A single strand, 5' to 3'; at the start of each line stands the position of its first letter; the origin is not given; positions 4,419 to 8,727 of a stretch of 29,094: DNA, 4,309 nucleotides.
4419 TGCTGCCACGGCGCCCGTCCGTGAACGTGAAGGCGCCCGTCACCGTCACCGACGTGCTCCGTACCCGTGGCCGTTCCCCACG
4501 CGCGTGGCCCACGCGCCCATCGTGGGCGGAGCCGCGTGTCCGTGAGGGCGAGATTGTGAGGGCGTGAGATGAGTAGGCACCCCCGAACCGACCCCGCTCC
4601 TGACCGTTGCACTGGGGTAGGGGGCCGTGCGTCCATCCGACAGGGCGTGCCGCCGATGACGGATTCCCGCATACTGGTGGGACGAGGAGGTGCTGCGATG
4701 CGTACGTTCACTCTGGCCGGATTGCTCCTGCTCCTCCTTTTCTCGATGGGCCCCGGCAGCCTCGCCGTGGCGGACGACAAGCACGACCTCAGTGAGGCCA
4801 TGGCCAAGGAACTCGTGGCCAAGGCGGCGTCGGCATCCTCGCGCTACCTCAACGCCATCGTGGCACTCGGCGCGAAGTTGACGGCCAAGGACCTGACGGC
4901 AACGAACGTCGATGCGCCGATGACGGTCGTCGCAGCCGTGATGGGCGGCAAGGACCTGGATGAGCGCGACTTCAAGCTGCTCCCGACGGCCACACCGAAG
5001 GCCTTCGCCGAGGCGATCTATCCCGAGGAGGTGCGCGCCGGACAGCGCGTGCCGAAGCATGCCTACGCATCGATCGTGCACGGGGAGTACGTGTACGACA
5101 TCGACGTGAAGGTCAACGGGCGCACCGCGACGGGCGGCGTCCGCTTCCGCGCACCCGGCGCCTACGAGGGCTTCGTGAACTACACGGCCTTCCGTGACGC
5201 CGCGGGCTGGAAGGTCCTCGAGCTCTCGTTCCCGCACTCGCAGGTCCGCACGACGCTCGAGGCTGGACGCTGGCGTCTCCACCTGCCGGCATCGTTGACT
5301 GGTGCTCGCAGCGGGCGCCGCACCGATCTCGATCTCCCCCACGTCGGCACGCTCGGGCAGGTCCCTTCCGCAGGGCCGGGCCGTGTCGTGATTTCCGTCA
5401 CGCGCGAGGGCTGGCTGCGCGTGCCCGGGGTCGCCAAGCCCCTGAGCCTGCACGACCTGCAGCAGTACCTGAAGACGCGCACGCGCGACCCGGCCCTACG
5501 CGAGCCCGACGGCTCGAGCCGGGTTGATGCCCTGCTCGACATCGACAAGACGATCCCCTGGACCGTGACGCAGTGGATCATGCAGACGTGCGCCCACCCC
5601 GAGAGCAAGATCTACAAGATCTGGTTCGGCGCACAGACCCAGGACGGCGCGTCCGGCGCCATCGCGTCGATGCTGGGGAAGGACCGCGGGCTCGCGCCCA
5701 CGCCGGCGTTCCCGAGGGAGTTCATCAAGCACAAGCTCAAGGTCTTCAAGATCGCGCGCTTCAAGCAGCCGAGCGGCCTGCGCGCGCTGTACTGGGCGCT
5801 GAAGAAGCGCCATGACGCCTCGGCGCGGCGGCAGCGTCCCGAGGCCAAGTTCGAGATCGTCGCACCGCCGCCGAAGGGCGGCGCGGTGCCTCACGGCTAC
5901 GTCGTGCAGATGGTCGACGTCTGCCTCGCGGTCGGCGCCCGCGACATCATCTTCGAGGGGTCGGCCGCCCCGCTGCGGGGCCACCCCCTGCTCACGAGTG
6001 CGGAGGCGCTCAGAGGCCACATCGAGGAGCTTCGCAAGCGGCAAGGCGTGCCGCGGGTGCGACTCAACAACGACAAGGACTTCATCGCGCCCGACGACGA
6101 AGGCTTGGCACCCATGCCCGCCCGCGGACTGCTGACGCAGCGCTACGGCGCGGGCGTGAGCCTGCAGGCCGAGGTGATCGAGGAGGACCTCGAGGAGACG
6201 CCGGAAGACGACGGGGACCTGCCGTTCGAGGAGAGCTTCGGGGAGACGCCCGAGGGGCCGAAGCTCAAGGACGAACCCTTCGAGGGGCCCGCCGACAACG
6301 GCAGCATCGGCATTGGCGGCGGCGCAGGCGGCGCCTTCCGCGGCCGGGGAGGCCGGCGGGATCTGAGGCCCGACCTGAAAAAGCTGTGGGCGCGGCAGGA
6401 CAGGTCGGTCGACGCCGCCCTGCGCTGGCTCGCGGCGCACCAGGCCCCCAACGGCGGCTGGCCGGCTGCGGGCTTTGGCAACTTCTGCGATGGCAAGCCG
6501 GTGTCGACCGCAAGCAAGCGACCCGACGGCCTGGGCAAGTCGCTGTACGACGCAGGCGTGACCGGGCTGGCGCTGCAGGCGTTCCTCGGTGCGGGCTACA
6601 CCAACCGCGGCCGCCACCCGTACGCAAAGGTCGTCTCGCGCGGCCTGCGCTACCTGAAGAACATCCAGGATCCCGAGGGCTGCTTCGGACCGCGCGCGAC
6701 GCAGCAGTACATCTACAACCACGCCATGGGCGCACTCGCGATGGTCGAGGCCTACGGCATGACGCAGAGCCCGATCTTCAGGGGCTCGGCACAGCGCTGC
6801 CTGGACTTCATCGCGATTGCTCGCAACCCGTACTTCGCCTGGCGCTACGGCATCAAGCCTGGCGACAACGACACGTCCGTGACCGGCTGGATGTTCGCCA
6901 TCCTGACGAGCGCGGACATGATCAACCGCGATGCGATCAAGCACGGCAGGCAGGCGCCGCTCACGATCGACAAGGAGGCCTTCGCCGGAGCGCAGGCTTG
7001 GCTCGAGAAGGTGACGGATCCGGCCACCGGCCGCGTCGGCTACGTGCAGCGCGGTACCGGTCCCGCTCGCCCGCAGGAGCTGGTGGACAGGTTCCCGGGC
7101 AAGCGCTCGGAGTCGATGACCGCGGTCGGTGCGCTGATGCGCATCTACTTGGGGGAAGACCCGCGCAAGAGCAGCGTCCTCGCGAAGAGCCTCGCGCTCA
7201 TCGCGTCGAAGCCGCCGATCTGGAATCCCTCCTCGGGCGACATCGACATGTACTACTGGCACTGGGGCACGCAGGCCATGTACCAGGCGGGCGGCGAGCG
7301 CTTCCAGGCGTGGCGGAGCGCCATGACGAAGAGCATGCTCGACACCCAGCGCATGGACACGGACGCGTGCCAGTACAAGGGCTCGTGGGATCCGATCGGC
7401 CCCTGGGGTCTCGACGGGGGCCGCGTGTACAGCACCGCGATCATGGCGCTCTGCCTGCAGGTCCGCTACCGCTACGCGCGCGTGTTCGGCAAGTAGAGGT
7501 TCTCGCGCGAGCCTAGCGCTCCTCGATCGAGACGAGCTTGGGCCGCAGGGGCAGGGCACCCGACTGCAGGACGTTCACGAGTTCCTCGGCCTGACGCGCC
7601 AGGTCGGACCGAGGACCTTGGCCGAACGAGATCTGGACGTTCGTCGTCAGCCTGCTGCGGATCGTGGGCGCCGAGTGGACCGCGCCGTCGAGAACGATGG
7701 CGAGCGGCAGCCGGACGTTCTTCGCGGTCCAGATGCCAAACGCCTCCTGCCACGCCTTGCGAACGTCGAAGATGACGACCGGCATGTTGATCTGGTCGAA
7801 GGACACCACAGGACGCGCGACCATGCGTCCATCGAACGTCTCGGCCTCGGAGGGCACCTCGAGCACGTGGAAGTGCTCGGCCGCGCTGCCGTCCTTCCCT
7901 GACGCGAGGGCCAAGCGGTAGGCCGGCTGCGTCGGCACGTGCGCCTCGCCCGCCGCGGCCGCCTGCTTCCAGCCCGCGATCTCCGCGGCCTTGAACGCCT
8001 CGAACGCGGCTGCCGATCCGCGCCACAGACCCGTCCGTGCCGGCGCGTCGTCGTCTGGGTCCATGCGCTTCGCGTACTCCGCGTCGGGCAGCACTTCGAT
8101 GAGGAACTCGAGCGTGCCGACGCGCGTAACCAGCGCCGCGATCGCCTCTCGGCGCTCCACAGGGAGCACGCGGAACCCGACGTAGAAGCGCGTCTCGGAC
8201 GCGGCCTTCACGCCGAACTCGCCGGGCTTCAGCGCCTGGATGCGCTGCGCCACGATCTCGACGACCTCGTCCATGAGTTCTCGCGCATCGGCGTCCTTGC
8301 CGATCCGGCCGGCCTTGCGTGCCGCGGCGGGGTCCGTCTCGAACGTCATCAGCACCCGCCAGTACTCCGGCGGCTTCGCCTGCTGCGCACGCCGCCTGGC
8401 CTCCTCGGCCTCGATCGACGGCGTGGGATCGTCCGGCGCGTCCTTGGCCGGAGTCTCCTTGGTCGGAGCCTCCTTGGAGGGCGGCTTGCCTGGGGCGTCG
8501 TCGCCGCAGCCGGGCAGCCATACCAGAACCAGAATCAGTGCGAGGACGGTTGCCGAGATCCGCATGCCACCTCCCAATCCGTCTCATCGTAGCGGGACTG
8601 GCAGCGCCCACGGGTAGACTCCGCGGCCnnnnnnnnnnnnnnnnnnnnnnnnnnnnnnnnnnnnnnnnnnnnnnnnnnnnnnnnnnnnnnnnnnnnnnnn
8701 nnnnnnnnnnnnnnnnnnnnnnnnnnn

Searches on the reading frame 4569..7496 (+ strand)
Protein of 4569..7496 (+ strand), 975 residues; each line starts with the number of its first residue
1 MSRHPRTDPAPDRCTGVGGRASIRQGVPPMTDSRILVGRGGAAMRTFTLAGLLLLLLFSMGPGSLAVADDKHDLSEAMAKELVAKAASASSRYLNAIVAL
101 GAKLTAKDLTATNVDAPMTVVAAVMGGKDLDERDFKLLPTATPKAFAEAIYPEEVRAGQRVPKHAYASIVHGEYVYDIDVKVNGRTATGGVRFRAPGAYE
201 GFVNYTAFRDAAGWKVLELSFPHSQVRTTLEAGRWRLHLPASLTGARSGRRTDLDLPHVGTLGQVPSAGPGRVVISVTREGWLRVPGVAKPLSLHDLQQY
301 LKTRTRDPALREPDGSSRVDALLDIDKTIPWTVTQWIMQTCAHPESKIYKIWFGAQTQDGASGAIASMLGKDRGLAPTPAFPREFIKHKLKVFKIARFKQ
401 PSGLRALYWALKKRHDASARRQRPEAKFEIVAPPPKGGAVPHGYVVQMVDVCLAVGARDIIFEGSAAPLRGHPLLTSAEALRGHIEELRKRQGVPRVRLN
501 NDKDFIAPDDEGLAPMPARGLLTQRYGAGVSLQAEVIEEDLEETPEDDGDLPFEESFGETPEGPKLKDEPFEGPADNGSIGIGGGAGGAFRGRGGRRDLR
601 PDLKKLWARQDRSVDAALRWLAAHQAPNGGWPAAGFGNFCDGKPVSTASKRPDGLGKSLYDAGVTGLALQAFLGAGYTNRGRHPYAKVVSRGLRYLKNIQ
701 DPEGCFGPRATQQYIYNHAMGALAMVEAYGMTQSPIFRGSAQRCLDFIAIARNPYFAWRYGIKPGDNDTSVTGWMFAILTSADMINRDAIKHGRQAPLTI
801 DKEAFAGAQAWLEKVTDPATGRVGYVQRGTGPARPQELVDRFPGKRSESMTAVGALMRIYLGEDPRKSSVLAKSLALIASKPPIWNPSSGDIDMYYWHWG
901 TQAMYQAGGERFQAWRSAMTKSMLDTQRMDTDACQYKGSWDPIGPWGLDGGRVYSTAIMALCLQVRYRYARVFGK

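Call 16: search_protein_families(library=pfam, proteins=[window:4569-7496:+])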
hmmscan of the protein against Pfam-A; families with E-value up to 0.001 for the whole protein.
window:4569-7496:+ (975 aa): 1 family
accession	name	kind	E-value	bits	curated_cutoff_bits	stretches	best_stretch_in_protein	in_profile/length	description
PF13243.12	SQHop_cyclase_C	-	3.8e-06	26.6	26.1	1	609-794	88-271/319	Squalene-hopene cyclase C-terminal domain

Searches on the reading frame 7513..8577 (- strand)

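Call 16: search_protein_families(library=pfam, proteins=[window:7513-8577:-])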
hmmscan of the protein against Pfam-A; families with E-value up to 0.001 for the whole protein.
window:7513-8577:- (354 aa): 1 family
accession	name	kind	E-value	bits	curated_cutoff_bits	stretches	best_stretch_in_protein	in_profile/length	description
PF22599.2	SecDF_P1_head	-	3.4e-14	53.1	27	1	247-343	20-113/114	SecDF, P1 head subdomain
